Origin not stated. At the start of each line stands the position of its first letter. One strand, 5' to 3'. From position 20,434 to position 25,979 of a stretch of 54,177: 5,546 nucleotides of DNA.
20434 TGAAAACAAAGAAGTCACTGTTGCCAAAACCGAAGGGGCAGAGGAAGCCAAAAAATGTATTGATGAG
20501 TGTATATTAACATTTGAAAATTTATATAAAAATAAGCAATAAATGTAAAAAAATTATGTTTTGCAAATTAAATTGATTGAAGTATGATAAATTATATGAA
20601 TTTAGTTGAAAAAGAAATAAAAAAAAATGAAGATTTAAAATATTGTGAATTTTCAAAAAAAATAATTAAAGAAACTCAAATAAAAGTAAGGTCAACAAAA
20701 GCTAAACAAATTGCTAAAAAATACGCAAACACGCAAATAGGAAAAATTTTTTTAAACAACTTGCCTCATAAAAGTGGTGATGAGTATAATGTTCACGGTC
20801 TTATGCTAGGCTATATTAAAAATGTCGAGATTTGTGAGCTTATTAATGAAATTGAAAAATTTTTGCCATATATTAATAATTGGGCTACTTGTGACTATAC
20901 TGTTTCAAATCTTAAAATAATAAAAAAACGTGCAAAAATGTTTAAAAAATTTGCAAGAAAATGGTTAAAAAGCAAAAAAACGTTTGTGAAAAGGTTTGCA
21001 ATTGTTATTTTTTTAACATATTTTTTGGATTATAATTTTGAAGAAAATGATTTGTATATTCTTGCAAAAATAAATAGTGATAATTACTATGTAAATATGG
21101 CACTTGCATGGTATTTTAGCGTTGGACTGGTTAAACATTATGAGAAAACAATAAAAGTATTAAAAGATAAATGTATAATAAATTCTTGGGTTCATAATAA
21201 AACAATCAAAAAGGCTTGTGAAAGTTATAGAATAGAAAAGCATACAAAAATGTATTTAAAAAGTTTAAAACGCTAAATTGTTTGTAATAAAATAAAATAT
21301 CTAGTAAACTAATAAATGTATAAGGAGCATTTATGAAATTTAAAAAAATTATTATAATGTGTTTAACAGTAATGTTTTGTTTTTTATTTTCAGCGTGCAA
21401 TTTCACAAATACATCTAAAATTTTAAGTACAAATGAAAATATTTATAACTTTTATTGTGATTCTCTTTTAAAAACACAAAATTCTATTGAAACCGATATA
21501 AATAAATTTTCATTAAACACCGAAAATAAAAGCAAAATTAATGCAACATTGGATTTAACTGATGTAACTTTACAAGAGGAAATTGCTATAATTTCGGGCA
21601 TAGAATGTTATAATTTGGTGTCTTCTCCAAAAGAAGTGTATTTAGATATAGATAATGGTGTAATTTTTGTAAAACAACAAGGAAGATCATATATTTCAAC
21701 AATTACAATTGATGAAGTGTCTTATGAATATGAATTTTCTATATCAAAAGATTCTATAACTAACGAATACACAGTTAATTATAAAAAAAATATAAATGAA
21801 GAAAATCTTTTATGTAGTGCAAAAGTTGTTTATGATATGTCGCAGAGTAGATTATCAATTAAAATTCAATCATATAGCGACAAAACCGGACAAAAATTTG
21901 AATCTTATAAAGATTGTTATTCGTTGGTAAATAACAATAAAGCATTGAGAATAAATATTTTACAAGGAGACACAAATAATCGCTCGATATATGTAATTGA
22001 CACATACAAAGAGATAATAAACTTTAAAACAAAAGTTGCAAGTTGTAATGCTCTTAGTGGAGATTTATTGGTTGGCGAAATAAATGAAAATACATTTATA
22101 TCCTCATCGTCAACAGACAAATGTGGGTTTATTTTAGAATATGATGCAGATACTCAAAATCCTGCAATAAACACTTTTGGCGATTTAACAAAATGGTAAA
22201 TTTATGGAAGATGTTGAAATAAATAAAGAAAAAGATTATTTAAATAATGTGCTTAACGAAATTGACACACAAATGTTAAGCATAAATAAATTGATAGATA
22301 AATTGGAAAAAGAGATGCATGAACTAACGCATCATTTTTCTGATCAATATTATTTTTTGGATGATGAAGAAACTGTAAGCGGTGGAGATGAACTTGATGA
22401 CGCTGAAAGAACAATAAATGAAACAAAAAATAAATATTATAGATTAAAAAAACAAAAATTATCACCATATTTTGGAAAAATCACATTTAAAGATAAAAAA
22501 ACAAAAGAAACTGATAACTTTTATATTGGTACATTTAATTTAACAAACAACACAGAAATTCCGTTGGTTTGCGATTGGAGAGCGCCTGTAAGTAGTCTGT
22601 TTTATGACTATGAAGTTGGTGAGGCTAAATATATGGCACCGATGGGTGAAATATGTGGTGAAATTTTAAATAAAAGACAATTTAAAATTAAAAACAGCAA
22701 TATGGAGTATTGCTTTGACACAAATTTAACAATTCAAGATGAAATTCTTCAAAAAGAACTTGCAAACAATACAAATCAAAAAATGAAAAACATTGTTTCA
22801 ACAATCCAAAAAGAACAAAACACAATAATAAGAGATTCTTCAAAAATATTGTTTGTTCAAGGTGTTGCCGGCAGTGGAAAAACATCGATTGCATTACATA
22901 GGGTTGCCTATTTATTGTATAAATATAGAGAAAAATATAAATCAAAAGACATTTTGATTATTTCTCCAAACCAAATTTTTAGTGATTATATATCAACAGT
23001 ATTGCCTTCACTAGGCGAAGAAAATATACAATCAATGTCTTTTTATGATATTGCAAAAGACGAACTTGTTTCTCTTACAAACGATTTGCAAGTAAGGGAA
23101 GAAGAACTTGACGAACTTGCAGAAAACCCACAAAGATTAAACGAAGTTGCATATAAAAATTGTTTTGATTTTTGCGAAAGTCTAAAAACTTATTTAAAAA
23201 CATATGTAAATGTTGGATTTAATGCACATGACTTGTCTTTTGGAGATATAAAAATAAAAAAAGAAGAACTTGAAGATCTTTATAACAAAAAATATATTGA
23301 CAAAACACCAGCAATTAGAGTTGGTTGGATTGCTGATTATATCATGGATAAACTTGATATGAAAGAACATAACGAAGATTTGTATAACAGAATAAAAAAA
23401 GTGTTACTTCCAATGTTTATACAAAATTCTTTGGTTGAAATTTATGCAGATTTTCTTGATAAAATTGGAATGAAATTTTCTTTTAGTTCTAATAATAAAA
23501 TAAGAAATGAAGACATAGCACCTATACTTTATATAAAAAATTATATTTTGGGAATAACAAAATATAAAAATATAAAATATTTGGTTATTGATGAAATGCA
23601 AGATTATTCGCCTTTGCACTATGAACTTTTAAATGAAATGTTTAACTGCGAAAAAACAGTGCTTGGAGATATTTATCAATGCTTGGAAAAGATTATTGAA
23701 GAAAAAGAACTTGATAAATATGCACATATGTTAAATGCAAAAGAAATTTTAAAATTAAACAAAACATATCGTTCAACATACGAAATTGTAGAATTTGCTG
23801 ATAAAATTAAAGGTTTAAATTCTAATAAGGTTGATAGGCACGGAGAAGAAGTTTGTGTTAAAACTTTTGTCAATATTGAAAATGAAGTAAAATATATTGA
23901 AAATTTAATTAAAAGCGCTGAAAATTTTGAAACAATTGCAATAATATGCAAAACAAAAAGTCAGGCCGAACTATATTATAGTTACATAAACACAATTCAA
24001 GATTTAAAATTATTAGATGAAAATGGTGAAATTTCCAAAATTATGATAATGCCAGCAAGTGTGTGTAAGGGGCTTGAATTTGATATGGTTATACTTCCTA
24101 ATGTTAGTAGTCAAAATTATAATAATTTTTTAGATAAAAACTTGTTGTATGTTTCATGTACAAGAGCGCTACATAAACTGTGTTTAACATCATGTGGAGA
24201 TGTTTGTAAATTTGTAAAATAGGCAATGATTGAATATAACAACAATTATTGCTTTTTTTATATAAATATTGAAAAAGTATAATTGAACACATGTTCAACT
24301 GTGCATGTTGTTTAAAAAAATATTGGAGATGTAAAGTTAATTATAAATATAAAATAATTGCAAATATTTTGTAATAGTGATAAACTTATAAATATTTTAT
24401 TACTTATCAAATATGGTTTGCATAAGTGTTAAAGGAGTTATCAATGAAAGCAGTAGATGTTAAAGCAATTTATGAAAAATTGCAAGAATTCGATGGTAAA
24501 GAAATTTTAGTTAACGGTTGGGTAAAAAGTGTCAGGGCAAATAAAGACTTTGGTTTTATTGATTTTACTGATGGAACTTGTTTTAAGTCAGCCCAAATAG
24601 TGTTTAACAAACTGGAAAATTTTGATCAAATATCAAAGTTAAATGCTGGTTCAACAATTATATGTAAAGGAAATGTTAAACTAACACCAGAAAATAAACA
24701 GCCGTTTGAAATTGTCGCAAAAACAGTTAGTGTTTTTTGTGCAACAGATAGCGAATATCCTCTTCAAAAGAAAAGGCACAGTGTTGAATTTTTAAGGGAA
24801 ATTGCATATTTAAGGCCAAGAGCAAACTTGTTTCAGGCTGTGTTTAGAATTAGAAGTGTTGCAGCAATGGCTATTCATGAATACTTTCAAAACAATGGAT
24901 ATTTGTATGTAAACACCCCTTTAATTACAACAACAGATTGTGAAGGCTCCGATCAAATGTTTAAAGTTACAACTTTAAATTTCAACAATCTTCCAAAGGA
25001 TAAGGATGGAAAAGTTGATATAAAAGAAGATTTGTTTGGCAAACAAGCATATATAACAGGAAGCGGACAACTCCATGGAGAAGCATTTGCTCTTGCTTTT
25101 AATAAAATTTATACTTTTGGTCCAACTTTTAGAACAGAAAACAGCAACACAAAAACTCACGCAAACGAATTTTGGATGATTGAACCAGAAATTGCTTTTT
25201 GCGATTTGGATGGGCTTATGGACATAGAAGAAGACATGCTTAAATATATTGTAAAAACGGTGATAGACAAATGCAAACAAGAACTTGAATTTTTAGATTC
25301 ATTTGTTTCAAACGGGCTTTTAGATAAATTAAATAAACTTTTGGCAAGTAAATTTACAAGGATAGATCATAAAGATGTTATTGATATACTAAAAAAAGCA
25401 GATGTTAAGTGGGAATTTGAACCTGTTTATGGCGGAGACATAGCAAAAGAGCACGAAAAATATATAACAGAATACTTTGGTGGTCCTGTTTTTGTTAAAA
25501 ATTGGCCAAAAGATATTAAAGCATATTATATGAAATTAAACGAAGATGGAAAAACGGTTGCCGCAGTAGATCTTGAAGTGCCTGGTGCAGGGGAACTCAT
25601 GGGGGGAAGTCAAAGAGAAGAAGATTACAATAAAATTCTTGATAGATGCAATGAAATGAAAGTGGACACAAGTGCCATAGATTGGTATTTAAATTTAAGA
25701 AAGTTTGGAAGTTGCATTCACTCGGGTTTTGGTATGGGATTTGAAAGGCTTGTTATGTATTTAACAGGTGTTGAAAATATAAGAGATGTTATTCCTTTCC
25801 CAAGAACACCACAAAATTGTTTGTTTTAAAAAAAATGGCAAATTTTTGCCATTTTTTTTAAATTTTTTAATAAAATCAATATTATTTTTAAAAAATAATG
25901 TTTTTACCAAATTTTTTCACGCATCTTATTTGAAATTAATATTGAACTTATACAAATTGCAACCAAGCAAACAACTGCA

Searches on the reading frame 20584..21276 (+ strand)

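Call 9: search_protein_families(library=pfam, proteins=[window:20584-21276:+], max_evalue=0.001)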
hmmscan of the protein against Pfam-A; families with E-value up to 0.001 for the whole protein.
window:20584-21276:+ (230 aa): 1 family
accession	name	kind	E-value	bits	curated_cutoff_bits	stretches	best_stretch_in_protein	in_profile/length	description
PF08713.17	DNA_alkylation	-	9e-12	45.6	21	1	9-177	2-178/213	DNA alkylation repair enzyme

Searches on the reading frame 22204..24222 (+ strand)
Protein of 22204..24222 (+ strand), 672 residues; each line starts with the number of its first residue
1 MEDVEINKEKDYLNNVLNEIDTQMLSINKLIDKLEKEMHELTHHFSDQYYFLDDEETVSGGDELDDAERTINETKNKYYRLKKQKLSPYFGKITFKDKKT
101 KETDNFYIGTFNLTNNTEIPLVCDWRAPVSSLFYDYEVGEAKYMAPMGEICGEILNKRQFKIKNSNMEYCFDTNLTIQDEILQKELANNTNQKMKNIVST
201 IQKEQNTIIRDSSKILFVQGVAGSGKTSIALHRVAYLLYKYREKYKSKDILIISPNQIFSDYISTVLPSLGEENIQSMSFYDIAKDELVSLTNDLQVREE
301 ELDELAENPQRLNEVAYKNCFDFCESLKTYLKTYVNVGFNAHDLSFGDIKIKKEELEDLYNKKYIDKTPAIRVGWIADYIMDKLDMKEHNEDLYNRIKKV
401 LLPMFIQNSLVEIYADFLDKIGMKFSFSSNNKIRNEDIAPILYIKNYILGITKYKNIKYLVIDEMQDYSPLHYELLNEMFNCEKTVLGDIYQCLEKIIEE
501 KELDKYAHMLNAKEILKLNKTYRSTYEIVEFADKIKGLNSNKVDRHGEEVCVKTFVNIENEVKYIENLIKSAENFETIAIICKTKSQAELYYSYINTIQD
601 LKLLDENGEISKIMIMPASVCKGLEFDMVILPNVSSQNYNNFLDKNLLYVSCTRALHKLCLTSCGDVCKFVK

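Call 8: search_protein_families(library=pfam, proteins=[window:22204-24222:+], max_evalue=0.001)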
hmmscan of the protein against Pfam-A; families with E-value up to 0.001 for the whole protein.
window:22204-24222:+ (672 aa): 8 families
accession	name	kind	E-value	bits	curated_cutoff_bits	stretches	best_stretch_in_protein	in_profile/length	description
PF13361.12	UvrD_C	-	8.4e-12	45.6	25.6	2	598-664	270-348/350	UvrD-like helicase C-terminal domain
PF00580.27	UvrD-helicase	-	3.9e-08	33.7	23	1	202-493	2-251/271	UvrD/REP helicase N-terminal domain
PF13538.12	UvrD_C_2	-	8.5e-08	32.4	27.4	1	621-661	10-51/52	UvrD-like helicase C-terminal domain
PF13245.12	AAA_19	-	5e-07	30.4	25.1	0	212-257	10-51/134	AAA domain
PF01443.25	Viral_helicase1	-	1.4e-06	28.8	21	0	444-660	47-225/228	Viral superfamily 1 RNA helicase core domain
PF00270.35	DEAD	-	3.3e-06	27.4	26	0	201-313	3-106/167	DEAD/DEAH box helicase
PF13087.12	AAA_12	-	4.6e-05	23.5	27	1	482-662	15-191/195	AAA domain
PF09848.15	SLFN-g3_helicase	-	0.00089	19.1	24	0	214-246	2-32/354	Schlafen group 3, DNA/RNA helicase domain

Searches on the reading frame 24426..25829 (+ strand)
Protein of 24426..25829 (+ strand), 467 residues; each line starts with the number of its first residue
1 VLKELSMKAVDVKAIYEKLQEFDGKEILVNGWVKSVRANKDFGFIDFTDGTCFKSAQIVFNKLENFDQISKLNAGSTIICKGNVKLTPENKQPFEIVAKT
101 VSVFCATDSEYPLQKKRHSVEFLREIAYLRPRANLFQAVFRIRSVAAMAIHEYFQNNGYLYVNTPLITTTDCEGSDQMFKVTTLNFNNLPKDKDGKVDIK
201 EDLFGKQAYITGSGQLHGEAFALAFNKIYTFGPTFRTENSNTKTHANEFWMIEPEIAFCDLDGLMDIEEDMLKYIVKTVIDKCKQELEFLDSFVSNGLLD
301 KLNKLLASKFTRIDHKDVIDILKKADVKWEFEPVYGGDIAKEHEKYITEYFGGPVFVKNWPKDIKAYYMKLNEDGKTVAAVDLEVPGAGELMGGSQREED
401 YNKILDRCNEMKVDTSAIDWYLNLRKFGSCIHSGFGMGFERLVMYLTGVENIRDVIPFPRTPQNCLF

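Call 8: search_protein_families(library=pfam, proteins=[window:24426-25829:+], max_evalue=0.001)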
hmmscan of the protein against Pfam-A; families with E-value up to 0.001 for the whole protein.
window:24426-25829:+ (467 aa): 3 families
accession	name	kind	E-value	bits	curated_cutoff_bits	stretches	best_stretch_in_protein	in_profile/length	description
PF00152.25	tRNA-synt_2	-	7e-62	209.7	25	1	124-461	6-307/308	tRNA synthetases class II (D, K and N)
PF01336.31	tRNA_anti-codon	-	1.7e-11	44.3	27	1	28-102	2-73/75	OB-fold nucleic acid binding domain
PF01409.25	tRNA-synt_2d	-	0.00026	21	19.8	0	434-455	214-235/246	tRNA synthetases class II core domain (F)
